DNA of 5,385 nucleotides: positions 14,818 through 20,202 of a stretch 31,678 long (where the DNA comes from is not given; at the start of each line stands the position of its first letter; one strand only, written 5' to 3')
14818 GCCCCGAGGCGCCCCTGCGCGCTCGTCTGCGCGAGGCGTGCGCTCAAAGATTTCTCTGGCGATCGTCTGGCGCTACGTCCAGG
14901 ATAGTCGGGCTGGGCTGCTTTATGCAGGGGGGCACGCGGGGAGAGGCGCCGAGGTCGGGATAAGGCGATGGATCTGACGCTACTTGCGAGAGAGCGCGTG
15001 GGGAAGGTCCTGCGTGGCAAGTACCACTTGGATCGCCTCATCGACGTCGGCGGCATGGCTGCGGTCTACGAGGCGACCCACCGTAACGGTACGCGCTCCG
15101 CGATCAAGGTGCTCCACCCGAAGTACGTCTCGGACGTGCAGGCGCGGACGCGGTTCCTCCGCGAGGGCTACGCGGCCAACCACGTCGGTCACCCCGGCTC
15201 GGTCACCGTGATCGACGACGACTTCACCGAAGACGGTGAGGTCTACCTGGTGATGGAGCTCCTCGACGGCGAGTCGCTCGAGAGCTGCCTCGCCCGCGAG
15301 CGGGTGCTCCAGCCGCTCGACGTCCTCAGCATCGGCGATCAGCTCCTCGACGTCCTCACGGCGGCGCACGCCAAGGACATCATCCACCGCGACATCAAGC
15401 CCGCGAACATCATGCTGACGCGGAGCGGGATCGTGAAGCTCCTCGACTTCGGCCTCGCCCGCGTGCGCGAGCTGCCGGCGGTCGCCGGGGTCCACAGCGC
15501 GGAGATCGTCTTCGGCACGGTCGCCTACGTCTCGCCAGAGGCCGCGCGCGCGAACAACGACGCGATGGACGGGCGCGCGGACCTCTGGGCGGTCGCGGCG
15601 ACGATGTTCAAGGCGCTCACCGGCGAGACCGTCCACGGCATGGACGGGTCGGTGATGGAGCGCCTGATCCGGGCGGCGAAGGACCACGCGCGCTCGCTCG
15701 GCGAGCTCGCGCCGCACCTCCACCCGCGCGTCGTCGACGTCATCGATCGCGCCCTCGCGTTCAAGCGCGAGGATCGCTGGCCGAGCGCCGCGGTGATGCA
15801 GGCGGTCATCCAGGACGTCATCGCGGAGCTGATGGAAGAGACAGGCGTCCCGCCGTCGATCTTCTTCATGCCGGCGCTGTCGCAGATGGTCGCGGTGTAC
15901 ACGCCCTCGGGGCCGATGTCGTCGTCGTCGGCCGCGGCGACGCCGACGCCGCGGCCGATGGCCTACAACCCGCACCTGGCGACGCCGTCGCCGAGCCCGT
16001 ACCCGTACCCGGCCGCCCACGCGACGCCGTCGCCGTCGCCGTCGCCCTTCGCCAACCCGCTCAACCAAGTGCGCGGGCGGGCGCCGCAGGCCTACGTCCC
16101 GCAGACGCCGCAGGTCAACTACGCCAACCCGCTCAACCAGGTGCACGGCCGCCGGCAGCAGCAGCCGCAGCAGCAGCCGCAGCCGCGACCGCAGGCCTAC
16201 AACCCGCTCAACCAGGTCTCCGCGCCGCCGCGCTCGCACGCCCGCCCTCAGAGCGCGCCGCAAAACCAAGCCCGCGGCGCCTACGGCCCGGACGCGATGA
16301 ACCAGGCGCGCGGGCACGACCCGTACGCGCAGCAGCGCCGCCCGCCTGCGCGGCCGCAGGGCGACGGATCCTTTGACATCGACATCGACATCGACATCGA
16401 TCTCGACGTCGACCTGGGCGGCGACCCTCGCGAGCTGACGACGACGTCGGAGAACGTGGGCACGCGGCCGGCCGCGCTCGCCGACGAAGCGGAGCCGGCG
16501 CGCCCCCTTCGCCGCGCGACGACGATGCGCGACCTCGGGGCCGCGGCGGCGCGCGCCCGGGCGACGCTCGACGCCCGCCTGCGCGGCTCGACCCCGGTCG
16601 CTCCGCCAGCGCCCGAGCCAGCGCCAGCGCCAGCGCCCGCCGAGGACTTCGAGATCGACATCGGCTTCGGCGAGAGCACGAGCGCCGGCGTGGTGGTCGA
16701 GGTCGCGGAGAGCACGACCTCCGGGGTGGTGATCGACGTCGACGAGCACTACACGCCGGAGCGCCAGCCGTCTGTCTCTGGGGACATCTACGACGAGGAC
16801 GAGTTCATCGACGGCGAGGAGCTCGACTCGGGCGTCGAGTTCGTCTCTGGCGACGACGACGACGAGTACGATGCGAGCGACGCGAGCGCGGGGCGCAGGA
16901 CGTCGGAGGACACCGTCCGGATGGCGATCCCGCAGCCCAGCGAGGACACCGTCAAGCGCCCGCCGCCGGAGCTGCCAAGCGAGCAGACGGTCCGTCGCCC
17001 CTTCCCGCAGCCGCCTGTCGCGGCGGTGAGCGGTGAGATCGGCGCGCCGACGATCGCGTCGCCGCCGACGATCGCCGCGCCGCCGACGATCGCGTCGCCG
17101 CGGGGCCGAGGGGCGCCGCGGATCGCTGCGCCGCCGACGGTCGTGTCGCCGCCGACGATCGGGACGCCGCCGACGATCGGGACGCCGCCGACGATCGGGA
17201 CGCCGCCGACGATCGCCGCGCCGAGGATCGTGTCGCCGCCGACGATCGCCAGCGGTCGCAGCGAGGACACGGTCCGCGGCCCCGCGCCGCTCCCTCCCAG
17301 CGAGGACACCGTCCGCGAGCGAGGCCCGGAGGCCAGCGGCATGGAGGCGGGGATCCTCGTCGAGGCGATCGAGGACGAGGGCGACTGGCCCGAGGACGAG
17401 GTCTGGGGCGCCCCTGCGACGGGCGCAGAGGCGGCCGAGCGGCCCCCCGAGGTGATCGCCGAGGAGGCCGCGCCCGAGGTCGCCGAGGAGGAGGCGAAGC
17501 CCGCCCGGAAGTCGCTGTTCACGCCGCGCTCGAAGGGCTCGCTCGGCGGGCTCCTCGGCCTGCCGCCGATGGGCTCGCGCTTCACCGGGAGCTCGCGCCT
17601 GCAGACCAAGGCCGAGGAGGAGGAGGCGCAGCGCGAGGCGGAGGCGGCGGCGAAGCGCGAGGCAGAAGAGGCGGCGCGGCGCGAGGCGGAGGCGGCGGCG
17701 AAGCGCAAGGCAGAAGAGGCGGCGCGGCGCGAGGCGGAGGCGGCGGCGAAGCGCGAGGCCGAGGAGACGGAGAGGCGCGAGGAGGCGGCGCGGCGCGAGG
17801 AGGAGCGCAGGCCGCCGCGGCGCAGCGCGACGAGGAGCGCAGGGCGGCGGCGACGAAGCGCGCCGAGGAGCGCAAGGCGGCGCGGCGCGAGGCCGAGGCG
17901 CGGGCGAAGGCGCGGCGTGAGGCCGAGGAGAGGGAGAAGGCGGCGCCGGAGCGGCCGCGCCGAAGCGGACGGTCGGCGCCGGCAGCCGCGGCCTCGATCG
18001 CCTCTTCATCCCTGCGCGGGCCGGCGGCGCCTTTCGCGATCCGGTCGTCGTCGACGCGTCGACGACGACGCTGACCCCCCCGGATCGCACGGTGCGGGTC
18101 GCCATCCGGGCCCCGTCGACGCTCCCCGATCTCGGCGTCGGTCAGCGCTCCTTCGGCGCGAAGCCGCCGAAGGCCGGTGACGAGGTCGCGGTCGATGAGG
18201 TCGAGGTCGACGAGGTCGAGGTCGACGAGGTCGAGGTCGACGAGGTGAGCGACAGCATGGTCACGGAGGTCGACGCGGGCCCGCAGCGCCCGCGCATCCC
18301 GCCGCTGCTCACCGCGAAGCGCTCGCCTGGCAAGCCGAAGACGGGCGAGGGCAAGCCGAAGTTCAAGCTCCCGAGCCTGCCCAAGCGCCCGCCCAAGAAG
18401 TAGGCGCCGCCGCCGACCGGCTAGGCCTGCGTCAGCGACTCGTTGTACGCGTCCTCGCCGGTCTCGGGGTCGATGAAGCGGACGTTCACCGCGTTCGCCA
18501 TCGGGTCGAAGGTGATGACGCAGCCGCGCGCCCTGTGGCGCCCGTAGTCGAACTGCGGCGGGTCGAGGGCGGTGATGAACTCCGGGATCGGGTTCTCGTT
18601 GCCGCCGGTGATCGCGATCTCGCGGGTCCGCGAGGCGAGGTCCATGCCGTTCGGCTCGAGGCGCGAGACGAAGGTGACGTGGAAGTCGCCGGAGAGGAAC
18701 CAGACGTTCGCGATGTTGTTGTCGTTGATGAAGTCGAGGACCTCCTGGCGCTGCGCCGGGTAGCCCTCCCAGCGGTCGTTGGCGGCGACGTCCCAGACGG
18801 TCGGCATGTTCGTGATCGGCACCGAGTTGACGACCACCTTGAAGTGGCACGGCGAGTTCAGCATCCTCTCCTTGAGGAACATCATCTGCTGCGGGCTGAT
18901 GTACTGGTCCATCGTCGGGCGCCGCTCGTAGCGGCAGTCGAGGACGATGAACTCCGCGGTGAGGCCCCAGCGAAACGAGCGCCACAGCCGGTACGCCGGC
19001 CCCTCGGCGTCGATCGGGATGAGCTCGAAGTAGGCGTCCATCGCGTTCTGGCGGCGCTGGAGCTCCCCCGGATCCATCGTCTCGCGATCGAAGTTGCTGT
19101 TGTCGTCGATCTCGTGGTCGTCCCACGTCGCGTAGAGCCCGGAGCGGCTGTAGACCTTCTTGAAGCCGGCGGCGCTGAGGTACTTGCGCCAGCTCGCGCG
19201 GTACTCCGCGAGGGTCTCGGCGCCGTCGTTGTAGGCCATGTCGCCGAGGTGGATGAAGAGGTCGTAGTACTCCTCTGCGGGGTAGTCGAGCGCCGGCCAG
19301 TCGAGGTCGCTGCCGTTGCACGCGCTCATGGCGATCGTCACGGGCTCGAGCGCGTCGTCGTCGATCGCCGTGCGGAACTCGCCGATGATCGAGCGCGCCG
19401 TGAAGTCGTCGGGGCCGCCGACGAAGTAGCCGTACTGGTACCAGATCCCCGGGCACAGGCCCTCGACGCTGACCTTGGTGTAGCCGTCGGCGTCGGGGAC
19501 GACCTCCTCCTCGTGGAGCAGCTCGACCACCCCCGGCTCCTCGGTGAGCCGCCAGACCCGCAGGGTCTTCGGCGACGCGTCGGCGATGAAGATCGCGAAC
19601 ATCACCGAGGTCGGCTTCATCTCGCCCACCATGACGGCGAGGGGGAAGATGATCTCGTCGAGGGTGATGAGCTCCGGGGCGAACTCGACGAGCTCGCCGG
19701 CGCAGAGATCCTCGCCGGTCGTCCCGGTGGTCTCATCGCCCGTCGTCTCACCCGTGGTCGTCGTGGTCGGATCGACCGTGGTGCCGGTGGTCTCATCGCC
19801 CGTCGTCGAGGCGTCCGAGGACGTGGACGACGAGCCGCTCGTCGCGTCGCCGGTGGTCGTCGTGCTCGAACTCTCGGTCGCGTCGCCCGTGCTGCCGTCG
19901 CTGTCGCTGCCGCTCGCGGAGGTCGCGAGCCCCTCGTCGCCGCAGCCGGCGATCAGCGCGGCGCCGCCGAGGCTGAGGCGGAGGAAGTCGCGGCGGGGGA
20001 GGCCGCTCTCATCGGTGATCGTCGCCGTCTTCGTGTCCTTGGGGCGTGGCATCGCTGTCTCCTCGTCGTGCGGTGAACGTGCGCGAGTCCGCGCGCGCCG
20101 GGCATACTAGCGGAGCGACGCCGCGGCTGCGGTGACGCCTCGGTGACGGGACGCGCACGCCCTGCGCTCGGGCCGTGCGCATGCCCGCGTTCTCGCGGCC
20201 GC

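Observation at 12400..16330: Shared short linear motif NPLNQ in the disordered regions of two neighbouring genes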

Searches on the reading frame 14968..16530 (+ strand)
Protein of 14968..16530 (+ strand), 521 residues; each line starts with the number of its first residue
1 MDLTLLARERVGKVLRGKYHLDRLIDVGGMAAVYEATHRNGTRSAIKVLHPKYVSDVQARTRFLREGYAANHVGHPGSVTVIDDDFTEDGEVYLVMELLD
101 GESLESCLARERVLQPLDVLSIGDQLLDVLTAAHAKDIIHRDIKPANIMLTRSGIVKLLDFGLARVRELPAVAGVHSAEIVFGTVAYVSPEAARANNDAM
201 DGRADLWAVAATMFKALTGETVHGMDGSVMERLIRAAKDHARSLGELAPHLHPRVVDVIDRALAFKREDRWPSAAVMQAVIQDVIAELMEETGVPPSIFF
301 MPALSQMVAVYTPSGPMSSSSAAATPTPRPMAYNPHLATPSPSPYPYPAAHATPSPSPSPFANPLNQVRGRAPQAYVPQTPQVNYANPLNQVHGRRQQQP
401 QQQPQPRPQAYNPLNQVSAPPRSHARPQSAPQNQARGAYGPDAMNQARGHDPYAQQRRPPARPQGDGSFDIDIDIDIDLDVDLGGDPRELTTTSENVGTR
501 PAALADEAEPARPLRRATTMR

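Call 10: find_homologous_proteins(query=window:14968-16530:+, max_evalue=1e-20)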
Query window:14968-16530:+ (521 aa): 6591 proteins with E <= 1e-20 among 8000 candidates; the best 120 are listed.
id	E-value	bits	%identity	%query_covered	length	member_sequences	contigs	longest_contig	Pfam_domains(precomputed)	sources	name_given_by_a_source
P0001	1.9e-217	742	70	100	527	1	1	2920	PF07714.24,PF00069.32,PF03109.23,PF01636.30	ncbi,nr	ncbi:MAG TPA: serine/threonine protein kinase, partial [Nannocystis exedens]|nr:serine/threonine pro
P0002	4.7e-191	655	96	59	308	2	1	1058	PF07714.24,PF00069.32,PF03109.23,PF01636.30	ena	-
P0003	5.8e-183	628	68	85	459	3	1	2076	PF07714.24,PF00069.32,PF03109.23,PF01636.30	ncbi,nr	ncbi:MAG TPA: serine/threonine-protein kinase, partial [Nannocystaceae bacterium]|nr:serine/threonin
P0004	1.8e-179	616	68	80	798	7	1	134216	PF07714.24,PF00069.32,PF03109.23,PF03153.19,PF01636.30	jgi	jgi:serine/threonine protein kinase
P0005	2.5e-127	444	50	92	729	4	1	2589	PF07714.24,PF00069.32,PF03109.23,PF01636.30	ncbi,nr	ncbi:MAG: protein kinase, partial [Myxococcales bacterium]|nr:protein kinase [Myxococcales bacterium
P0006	1.1e-113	399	57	66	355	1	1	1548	PF07714.24,PF00069.32,PF03109.23,PF01636.30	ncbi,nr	ncbi:MAG: serine/threonine protein kinase, partial [Myxococcales bacterium]|nr:serine/threonine prot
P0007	1.0e-101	360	45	54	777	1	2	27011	PF06293.21,PF07714.24,PF00069.32,PF03109.23,PF14531.13,PF01163.29,PF01636.30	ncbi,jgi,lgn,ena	-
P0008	6.8e-99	351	61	54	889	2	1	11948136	PF07714.24,PF00069.32,PF03109.23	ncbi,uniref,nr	ncbi:protein kinase [Nannocystis pusilla]|uniref:mitogen-activated protein kinase kinase n=1 Tax=Nan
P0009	1.6e-95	339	44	54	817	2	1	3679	PF06293.21,PF07714.24,PF00069.32,PF03109.23,PF01636.30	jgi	-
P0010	7.8e-95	337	57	53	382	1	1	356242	PF07714.24,PF00069.32,PF03109.23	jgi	jgi:serine/threonine-protein kinase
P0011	1.2e-92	330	56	53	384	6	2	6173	PF07714.24,PF00069.32,PF03109.23,PF14531.13,PF01636.30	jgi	jgi:serine/threonine-protein kinase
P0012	1.3e-92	330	57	53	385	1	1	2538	PF07714.24,PF00069.32,PF03109.23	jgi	jgi:serine/threonine-protein kinase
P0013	1.9e-92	329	56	55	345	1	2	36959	PF07714.24,PF00069.32,PF03109.23,PF01636.30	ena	-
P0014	2.7e-92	329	46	54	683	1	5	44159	PF06293.21,PF07714.24,PF00069.32,PF03109.23,PF14531.13,PF17667.8,PF01636.30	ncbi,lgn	-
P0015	3.5e-92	328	56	55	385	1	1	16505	PF07714.24,PF00069.32,PF03109.23,PF14531.13,PF01636.30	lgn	-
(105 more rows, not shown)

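Call 12: find_encoding_contigs(protein=P0004, flank=10000, max_places=4)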
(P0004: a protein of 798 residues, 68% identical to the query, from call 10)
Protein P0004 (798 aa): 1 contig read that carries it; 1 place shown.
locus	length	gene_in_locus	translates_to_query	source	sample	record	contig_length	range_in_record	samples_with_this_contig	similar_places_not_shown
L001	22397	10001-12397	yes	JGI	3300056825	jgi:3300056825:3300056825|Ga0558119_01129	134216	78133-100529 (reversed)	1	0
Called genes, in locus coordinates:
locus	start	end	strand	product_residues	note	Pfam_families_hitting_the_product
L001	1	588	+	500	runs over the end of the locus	PF00749:tRNA-synt_1c, PF19269:Anticodon_2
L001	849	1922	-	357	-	PF01636:APH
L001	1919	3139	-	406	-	PF02771:Acyl-CoA_dh_N, PF02770:Acyl-CoA_dh_M, PF00441:Acyl-CoA_dh_1, PF08028:Acyl-CoA_dh_2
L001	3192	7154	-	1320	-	PF00069:Pkinase, PF07714:PK_Tyr_Ser-Thr, PF13431:TPR_17 (faint), PF13428:TPR_14 (faint), PF07719:TPR_2 (faint), PF13174:TPR_6 (faint), PF13432:TPR_16, PF14559:TPR_19 (weak), +7 more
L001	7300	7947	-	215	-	-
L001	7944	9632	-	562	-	-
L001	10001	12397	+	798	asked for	PF00069:Pkinase, PF01636:APH (faint), PF03109:ABC1 (faint), PF07714:PK_Tyr_Ser-Thr, PF03153:TFIIA (weak)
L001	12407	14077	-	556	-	-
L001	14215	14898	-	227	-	-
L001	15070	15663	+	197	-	PF01625:PMSR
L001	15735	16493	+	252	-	-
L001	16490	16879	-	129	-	PF07291:MauE (weak), PF13564:DoxX_2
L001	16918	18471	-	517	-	PF05576:Peptidase_S37, PF05577:Peptidase_S28 (weak)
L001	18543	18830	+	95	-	PF00550:PP-binding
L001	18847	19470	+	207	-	-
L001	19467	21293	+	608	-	PF00501:AMP-binding, PF13193:AMP-binding_C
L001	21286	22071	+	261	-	PF00535:Glycos_transf_2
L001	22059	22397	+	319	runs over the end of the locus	PF03279:Lip_A_acyltrans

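Call 50: find_encoding_contigs(protein=P0008, flank=10000, max_places=2)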
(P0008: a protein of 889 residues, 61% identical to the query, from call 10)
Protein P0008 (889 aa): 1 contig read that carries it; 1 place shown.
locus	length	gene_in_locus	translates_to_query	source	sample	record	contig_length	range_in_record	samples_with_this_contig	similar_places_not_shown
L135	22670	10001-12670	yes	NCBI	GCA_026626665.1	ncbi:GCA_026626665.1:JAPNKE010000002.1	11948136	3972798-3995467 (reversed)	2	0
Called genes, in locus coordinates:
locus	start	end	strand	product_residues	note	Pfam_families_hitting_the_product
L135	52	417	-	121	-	PF00462:Glutaredoxin (weak), PF03960:ArsC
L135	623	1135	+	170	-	-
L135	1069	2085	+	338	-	PF02412:TSP_3 (faint), PF00691:OmpA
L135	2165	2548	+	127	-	PF00550:PP-binding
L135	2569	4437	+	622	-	PF00501:AMP-binding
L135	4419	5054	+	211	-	PF01553:Acyltransferase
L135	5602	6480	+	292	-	PF02678:Pirin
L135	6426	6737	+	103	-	PF05726:Pirin_C (weak)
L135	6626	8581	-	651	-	PF06505:XylR_N (faint), PF02830:V4R, PF00989:PAS (weak), PF08448:PAS_4, PF13188:PAS_8 (faint), PF13426:PAS_9, PF00512:HisKA, PF02518:HATPase_c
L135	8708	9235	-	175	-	PF00069:Pkinase, PF07714:PK_Tyr_Ser-Thr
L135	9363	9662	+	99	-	-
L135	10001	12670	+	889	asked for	PF00069:Pkinase, PF03109:ABC1 (faint), PF07714:PK_Tyr_Ser-Thr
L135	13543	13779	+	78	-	-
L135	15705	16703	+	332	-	PF02737:3HCDH_N, PF00725:3HCDH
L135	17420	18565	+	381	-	PF02771:Acyl-CoA_dh_N, PF02770:Acyl-CoA_dh_M, PF00441:Acyl-CoA_dh_1, PF08028:Acyl-CoA_dh_2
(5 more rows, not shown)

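Call 63: predict_structure(alignment_id=A1)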
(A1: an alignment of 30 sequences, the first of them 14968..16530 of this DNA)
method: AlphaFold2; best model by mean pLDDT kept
length: 521 residues; sequences in the alignment: 30
mean_pLDDT: 67.1   pTM: 0.60
mean pLDDT of the five models: 67.1, 65.6, 65.1, 64.1, 61.2
residues with pLDDT >= 90: 171; 70-90: 100; 50-70: 25; < 50: 225
segments of 3 or more residues with pLDDT < 50: 162-180, 302-309, 311-343, 349-353, 361-372, 374-399, 401-405, 409-420, 422-426, 428-440, 442-500, 502-521
pLDDT, mean of each block of 10 residues (from residue 1): 84 94 85 92 92 86 83 90 91 91 91 96 97 91 88 88 44 43 71 81 94 97 84 89 97 98 97 98 97 74 48 40 35 40 43 45 38 43 40 44 45 40 41 37 39 42 40 37 39 36 41 40 35
secondary structure, 60 per line:
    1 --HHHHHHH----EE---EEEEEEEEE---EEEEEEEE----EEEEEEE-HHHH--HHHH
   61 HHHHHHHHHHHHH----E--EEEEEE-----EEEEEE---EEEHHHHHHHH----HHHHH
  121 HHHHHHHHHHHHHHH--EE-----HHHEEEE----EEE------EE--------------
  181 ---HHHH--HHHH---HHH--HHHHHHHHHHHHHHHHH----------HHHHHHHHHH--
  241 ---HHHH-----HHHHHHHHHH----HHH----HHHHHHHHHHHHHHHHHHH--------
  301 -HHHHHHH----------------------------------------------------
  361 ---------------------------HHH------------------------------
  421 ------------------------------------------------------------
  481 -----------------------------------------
elements in order: H3-9 E19-27 E31-38 E43-49 H51-54 H57-73 E81-86 E92-97 E101-103 H104-111 H116-135 E148-151 E156-158 H184-187 H190-193 H202-218 H229-238 H244-247 H253-262 H274-292 H302-308

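Call 64: find_encoding_contigs(protein=P0001, flank=5000, max_places=2)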
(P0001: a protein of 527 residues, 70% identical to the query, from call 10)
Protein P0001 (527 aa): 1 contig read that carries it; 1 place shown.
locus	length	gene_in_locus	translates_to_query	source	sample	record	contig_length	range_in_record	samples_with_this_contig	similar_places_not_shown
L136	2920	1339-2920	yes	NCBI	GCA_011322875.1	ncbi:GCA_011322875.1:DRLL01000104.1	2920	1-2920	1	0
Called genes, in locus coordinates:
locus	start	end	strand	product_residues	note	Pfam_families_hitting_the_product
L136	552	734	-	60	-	-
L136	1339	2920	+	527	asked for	PF00069:Pkinase, PF01636:APH (faint), PF07714:PK_Tyr_Ser-Thr, PF03109:ABC1 (weak)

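Call 65: find_encoding_contigs(protein=P0005, flank=5000, max_places=3)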
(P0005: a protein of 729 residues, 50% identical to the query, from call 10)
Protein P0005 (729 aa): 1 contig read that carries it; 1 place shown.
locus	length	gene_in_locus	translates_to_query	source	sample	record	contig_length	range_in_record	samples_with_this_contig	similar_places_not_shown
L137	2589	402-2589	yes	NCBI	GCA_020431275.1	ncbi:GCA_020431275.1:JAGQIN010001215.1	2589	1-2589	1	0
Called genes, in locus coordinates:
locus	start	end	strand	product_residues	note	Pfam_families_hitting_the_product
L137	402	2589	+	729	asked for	PF00069:Pkinase, PF03109:ABC1 (faint), PF07714:PK_Tyr_Ser-Thr, PF01636:APH (faint)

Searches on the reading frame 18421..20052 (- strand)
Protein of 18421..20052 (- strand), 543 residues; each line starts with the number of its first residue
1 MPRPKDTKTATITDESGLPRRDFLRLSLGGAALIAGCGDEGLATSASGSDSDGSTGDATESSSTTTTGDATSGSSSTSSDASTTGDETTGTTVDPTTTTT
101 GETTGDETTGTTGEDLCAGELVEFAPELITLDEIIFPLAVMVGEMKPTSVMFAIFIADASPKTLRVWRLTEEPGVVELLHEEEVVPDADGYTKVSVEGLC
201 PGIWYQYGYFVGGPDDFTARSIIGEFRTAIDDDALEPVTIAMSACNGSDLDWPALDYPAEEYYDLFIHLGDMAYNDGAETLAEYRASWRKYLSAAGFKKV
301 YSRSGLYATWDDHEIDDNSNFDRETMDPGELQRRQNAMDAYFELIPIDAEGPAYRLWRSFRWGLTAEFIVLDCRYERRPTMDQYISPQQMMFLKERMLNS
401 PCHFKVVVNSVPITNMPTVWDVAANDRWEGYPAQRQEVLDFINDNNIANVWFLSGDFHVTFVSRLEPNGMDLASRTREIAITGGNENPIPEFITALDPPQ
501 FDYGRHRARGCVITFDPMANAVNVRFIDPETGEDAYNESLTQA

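Call 9: search_protein_families(library=pfam, proteins=[window:18421-20052:-], max_evalue=0.01)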
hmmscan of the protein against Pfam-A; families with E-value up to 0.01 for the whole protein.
window:18421-20052:- (543 aa): 1 family
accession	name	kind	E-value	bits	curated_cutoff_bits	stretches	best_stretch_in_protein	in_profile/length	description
PF09423.15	PhoD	-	1.3e-41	143.4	27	1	254-472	16-278/343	PhoD-like phosphatase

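Call 20: find_encoding_contigs(protein=window:18421-20052:-, flank=10000, max_places=4)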
Protein window:18421-20052:- (543 aa): no gene with exactly this product is on record in the collection.
